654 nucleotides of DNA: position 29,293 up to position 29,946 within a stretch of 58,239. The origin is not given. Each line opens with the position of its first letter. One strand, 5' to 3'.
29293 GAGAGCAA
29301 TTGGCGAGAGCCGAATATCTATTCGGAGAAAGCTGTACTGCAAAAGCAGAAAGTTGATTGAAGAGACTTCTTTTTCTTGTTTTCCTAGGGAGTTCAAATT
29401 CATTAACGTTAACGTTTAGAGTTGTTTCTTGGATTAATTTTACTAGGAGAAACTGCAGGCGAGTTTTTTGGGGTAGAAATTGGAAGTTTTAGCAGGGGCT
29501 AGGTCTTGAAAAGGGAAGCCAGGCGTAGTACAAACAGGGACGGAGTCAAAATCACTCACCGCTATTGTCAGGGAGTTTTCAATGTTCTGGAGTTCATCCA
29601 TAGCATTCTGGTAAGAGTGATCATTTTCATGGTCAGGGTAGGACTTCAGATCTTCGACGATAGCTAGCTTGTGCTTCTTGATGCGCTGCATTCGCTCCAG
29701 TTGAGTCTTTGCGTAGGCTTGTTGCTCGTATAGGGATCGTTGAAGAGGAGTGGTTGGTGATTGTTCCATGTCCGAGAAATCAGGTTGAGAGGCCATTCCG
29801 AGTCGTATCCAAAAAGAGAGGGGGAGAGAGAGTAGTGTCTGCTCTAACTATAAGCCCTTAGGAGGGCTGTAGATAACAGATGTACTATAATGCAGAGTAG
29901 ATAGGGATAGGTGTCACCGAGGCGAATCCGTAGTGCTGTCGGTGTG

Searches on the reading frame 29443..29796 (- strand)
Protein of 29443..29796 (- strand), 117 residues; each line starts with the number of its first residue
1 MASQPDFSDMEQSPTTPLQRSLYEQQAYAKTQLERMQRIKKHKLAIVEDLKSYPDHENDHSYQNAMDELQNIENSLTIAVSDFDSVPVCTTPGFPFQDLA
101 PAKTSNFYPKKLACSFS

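Call 76: list_cluster_members(proteins=[window:29443-29796:-, window:28872-29180:-, window:27830-28111:-, window:26692-26991:-, window:28117-28356:-, window:28489-28692:-, window:24841-25062:-, window:24674-24886:-, window:15874-16080:+, window:31136-31393:-])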
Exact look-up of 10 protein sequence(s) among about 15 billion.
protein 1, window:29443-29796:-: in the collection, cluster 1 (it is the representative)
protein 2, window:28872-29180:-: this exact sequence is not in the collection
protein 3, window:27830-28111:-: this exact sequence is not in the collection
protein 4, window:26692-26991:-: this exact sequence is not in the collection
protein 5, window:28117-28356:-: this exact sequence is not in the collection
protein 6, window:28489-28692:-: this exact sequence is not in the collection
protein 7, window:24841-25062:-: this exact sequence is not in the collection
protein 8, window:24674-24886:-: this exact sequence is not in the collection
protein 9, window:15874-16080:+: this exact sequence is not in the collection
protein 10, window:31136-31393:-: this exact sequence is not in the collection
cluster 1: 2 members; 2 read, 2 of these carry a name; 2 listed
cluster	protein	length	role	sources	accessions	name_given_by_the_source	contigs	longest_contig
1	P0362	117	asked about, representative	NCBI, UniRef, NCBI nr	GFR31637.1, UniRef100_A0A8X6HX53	hypothetical protein TNCT_704891 [Trichonephila clavata] | Uncharacterized protein n=1 Tax=Trichonephila clavata TaxID=2740835 RepID=A0A8X6HX53_TRICU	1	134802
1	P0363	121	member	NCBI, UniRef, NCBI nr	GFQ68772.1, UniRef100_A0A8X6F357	hypothetical protein TNCT_552381 [Trichonephila clavata] | Uncharacterized protein n=1 Tax=Trichonephila clavata TaxID=2740835 RepID=A0A8X6F357_TRICU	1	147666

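Call 77: find_encoding_contigs(protein=window:29443-29796:-, flank=10000, max_places=10)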
Protein window:29443-29796:- (117 aa): no gene with exactly this product is on record in the collection.

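Call 78: find_encoding_contigs(protein=P0362, flank=10000, max_places=10)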
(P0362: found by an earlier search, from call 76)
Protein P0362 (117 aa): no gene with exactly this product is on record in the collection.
